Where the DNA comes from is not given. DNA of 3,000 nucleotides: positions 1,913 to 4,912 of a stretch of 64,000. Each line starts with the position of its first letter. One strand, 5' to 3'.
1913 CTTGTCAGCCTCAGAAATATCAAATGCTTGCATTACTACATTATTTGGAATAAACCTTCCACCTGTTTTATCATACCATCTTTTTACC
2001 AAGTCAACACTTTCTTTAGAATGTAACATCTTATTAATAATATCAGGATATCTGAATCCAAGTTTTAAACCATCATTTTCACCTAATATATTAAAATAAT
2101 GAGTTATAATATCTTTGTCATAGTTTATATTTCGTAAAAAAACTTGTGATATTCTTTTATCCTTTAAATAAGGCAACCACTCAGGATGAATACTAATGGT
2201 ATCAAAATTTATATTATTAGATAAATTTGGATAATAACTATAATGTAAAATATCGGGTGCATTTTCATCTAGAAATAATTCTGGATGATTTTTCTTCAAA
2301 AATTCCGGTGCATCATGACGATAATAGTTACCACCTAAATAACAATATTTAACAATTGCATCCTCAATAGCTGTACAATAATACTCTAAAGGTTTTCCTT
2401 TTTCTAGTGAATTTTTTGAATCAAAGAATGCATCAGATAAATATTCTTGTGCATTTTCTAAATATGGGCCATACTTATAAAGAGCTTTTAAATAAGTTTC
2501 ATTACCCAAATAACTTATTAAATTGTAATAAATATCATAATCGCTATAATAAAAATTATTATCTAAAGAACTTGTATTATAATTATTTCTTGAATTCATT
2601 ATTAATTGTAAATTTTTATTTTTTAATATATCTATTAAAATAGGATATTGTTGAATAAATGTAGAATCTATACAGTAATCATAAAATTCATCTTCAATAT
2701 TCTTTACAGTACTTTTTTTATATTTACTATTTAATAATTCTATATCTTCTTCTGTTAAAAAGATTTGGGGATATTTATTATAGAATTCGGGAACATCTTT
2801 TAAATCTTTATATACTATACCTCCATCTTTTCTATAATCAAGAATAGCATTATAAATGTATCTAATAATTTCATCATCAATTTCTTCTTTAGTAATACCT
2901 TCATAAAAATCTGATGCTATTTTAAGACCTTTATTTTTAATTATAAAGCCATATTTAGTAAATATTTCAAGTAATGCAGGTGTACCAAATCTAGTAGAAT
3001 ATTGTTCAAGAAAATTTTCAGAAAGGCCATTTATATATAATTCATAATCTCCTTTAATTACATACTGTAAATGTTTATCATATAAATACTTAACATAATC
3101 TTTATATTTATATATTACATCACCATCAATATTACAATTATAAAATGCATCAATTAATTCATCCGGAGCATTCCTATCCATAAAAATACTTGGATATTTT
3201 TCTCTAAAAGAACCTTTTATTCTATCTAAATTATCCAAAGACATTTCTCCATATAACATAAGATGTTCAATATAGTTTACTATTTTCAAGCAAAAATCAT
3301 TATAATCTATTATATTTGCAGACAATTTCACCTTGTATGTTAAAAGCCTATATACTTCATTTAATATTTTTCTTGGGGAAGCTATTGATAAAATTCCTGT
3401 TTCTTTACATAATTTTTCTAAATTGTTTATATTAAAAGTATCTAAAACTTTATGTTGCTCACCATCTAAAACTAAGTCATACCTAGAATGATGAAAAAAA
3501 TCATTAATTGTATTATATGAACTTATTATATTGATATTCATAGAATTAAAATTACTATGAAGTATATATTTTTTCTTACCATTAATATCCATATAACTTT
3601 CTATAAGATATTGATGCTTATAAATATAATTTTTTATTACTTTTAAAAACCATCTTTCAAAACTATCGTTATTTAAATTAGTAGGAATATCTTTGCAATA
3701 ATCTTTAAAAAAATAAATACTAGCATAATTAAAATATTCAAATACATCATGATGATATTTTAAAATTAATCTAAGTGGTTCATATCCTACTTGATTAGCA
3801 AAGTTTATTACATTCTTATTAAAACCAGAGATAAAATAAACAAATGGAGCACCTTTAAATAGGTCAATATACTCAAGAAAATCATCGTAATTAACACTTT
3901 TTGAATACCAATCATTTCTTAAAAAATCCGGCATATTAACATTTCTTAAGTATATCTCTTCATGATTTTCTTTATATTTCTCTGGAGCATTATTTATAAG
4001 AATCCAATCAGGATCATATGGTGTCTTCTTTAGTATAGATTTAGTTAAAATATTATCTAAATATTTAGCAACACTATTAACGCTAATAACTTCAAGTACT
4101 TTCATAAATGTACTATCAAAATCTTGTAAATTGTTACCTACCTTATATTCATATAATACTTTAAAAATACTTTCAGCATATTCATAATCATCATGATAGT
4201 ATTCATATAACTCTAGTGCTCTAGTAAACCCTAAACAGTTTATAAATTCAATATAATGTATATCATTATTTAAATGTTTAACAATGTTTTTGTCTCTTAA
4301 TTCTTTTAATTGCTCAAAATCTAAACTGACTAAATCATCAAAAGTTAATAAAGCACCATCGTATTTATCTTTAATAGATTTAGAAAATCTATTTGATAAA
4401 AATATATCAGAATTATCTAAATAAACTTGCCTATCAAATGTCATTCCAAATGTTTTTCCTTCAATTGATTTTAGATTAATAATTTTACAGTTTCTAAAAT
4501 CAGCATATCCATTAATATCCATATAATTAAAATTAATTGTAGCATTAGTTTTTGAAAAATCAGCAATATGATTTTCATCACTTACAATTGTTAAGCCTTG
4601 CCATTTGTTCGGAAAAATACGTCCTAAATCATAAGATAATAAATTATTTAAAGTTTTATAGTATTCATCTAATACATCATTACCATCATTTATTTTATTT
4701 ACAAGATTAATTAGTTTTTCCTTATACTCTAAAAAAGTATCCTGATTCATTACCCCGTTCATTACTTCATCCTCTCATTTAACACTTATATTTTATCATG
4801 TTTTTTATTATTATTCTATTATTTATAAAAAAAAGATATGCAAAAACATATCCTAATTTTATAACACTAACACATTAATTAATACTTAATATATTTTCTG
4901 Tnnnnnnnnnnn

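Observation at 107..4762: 1551-aa orphan giant protein with repeated ...P-x-(I/L)F-x3-NAPD... modules and a CC-x9-C-x2-H core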

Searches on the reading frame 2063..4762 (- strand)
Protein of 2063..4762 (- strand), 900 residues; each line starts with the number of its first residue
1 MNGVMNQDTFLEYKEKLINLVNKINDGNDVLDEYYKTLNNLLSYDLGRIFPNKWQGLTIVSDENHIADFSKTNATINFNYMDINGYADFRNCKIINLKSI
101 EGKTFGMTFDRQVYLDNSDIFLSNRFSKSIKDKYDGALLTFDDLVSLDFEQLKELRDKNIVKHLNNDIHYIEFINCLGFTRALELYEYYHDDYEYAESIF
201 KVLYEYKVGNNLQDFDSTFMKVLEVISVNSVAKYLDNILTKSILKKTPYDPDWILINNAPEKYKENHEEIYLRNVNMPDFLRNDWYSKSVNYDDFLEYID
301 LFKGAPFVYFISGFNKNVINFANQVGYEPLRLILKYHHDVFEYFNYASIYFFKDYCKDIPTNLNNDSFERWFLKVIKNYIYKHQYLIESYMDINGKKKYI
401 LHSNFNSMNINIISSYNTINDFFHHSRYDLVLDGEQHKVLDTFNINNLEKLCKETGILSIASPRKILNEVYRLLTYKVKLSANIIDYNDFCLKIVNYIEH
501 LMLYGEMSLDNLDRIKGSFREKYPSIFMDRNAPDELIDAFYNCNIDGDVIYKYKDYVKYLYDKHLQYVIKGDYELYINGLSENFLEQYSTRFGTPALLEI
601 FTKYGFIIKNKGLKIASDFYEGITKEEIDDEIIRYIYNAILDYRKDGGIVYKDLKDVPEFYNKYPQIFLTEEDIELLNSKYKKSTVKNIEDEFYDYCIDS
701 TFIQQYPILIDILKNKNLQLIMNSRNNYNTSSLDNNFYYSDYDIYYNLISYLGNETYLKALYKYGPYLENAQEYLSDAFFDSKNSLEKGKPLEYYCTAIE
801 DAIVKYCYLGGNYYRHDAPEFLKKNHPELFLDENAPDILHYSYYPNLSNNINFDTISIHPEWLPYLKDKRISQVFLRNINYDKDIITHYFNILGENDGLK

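Call 85: predict_structure(alignment_id=A3)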
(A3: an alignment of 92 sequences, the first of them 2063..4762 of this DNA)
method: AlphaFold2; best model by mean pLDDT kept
length: 900 residues; sequences in the alignment: 92
mean_pLDDT: 87.3   pTM: 0.58
mean pLDDT of the five models: 87.3, 85.8, 84.9, 84.7, 84.2
residues with pLDDT >= 90: 517; 70-90: 316; 50-70: 47; < 50: 20
segments of 3 or more residues with pLDDT < 50: 211-214, 726-740
pLDDT, mean of each block of 10 residues (from residue 1): 83 94 86 93 93 92 92 93 91 91 84 90 92 90 92 91 82 88 93 93 75 62 89 93 83 81 92 89 92 94 92 88 91 93 81 86 87 93 92 91 93 90 92 90 88 86 79 68 79 88 80 88 94 93 92 92 94 87 93 95 90 78 87 92 69 93 95 95 94 90 94 92 58 40 73 91 90 77 69 88 91 87 94 91 75 90 93 89 91 91
secondary structure, 60 per line:
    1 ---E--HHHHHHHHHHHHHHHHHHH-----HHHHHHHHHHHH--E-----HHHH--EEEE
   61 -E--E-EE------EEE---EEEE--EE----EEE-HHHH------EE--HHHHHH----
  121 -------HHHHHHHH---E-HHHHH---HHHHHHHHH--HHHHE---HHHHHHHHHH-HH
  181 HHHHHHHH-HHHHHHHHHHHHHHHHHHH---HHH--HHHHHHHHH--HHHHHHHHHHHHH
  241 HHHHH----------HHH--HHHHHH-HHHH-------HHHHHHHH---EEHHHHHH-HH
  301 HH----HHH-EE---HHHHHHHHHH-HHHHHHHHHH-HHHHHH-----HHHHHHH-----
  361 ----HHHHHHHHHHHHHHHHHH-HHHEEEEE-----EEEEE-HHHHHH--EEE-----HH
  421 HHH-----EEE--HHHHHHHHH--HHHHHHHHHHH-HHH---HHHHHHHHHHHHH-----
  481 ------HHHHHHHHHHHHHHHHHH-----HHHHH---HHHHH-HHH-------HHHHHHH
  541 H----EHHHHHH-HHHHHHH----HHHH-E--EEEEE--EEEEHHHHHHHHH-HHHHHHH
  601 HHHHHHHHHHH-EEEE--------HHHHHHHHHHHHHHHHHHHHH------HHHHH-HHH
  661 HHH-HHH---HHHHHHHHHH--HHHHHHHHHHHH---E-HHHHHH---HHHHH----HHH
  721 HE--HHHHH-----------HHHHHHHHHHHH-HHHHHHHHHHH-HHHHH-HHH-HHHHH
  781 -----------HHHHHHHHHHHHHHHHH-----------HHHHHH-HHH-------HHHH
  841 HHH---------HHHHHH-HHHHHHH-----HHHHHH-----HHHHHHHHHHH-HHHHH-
elements in order (helices of 4 or more, strands of 3 or more residues): H7-25 H31-42 H51-54 E57-60 E75-77 E81-84 E93-95 H97-100 H111-116 H128-135 H141-145 H149-157 H160-163 H168-177 H179-188 H190-208 H217-225 H228-245 H261-266 H268-271 H279-286 H292-297 H299-302 H316-325 H327-336 H338-343 H349-355 H365-382 E387-391 E397-401 H403-408 E411-413 H419-423 E429-431 H434-442 H445-455 H463-475 H487-504 H510-514 H518-522 H534-541 H547-552 H554-560 H565-568 E573-577 E580-583 H584-592 H594-611 E613-616 H625-645 H652-656 H658-663 H671-680 H683-694 H700-705 H709-713 H718-721 H725-729 H741-752 H754-764 H766-770 H776-780 H792-808 H820-825 H837-843 H853-858 H860-866 H872-877 H883-893 H895-899

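Call 88: fold_search(model_id=the predicted structure, library=pdb)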
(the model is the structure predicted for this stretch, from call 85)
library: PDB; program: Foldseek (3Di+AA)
matches with E <= 10: 44; with E <= 0.001: 0
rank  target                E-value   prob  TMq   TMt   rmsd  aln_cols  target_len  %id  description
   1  9h6w                  1.0e+00  0.04  0.06  0.08  20.5       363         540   11  Crystal structure of the Salmonella effector SspH1 (released 2025-05-28)
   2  7oqb_O                1.0e+00  0.08  0.16  0.17  22.1       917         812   12  The U2 part of Saccharomyces cerevisiae spliceosomal pre-A complex (delta BS-A ACT1) (released 2021-08-11)
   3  8sev_A                1.3e+00  0.02  0.06  0.07  30.6       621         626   10  Cryo-EM Structure of RyR1 + ATP-gamma-S (Local Refinement of TMD) (released 2023-05-24)
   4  7wkk_F                2.1e+00  0.03  0.09  0.08  29.1       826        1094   10  Cryo-EM structure of the IR subunit from X. laevis NPC (released 2022-03-30)
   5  8hq6_C                2.5e+00  0.05  0.16  0.15  22.7       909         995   12  KL2 in complex with CRM1-Ran-RanBP1 (released 2023-10-25)
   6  9n74_SP               3.3e+00  0.03  0.11  0.07  24.6       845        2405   12  SSU processome maturation and disassembly, State H (released 2025-10-29)
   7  8qat_C                3.4e+00  0.02  0.09  0.12  26.7       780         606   10  Cryo-EM structure of Fts-Hook3-FHIP1B at 3.2 A resolution. (released 2024-09-04)
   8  8urj_A                3.4e+00  0.02  0.09  0.08  25.8       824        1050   11  Cryo-EM structure of the HIV-1 nuclear export complex (released 2025-04-30)
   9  4igg_A                3.4e+00  0.01  0.07  0.08  35.6       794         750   12  Full-length human alpha-catenin crystal structure (released 2012-12-26)
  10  7umz_A                3.4e+00  0.01  0.07  0.03  32.0       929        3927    9  Cryo-EM structure of rabbit RyR1 in the presence of high Mg2+ and AMP-PCP in nanodisc (released 2023-04-12)
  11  3q2z                  4.3e+00  0.03  0.07  0.11  17.2       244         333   14  Human Squalene synthase in complex with N-[(3R,5S)-7-Chloro-5-(2,3-dimethoxyphenyl)-1-neopentyl-2-oxo-1,2,3,5-tetrahydro (released 2011-12-21)
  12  7m6l_A                4.7e+00  0.01  0.08  0.04  29.9       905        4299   12  High resolution structure of the membrane embedded skeletal muscle ryanodine receptor (released 2021-08-18)
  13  9wms_m                5.1e+00  0.02  0.06  0.05  24.5       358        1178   10  Co-transcriptional histone H3K36 methylation complex containing RNA polymerase II elongation complex, Set2, and the up (released 2025-12-24)
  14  8sez_A                5.1e+00  0.01  0.06  0.07  31.8       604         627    9  Cryo-EM Structure of RyR1 + Adenine (Local Refinement of TMD) (released 2023-05-24)
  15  8xff_A                5.3e+00  0.02  0.11  0.10  29.7       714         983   13  Cryo-EM structure of defence-associatedsirtuin 2 (DSR2) H171A protein in complex with SPR phage tail tube protein (released 2024-10-23)
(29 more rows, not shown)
